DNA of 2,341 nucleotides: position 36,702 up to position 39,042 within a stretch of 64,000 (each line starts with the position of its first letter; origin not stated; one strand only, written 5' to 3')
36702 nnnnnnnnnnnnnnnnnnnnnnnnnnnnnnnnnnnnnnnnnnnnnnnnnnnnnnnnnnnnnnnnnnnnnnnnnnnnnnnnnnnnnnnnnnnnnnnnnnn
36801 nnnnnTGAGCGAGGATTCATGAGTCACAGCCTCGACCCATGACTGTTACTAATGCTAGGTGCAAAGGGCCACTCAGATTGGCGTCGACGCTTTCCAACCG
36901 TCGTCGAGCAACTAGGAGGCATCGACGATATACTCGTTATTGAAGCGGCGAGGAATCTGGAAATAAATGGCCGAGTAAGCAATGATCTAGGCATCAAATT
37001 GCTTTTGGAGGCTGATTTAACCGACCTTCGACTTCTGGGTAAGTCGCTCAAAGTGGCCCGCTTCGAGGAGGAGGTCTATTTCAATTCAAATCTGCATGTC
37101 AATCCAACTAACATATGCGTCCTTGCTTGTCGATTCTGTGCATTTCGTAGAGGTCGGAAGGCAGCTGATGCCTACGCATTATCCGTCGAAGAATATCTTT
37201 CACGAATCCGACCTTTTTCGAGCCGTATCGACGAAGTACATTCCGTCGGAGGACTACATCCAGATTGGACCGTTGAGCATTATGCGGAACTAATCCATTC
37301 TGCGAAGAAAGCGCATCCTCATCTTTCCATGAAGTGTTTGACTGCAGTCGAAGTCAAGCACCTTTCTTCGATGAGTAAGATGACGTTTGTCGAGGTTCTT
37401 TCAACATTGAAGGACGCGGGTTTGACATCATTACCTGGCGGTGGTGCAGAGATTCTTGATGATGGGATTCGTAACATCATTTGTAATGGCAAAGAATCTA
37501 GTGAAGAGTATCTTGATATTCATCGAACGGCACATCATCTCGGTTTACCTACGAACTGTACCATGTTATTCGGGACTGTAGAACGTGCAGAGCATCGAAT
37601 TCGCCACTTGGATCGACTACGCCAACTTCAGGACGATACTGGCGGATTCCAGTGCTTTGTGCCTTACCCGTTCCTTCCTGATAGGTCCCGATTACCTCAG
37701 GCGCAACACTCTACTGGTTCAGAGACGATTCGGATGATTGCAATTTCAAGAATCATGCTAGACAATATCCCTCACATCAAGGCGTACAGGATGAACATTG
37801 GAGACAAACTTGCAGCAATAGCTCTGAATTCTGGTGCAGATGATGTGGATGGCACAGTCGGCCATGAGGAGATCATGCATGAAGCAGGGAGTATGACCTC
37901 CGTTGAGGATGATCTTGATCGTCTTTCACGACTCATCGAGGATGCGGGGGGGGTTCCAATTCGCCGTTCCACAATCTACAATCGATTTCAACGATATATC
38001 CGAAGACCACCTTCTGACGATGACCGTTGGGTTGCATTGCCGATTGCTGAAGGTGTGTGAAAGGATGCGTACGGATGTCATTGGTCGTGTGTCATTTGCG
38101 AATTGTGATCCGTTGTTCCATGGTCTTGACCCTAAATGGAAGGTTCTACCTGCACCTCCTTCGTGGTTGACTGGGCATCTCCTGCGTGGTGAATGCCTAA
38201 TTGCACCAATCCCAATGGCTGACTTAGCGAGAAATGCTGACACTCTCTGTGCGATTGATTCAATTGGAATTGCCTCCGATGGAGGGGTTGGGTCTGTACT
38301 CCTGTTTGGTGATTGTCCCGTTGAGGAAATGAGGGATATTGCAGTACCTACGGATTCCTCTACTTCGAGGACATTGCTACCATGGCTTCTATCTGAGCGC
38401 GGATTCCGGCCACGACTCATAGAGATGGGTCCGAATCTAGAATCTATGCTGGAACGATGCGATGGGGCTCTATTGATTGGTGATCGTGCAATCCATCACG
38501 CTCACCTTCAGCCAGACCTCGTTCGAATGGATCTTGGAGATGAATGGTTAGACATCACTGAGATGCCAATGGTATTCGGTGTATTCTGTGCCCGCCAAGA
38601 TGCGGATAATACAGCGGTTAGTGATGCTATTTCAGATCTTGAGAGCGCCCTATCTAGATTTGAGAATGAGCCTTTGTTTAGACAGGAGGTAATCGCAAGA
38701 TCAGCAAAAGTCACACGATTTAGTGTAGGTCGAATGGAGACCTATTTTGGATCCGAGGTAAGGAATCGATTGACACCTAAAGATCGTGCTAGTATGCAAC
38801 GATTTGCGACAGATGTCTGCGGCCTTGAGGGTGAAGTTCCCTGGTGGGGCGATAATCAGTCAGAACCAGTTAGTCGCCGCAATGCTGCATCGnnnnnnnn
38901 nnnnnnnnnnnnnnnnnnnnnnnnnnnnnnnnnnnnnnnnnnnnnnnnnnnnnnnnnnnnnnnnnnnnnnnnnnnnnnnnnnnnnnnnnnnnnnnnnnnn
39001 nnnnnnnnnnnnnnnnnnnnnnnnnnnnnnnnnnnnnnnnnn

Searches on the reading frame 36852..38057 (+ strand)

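Call 16: search_protein_families(library=pfam, proteins=[window:36852-38057:+], max_evalue=0.00001)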
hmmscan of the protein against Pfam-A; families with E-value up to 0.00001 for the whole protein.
window:36852-38057:+ (402 aa): 2 families
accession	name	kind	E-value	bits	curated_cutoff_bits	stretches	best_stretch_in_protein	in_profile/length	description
PF04055.27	Radical_SAM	-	4.3e-17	63.2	29.5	1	83-254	1-164/166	Radical SAM superfamily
PF19288.4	CofH_C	-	4.8e-17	62.4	27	1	265-377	3-117/125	CofH/MqnC C-terminal region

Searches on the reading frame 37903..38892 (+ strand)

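Call 16: search_protein_families(library=pfam, proteins=[window:37903-38892:+], max_evalue=0.00001)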
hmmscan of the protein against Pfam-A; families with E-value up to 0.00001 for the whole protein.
window:37903-38892:+ (330 aa): 1 family
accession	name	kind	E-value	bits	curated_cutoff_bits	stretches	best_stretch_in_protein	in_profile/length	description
PF02621.19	VitK2_biosynth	-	2.1e-43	149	26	1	60-302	3-247/252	Menaquinone biosynthesis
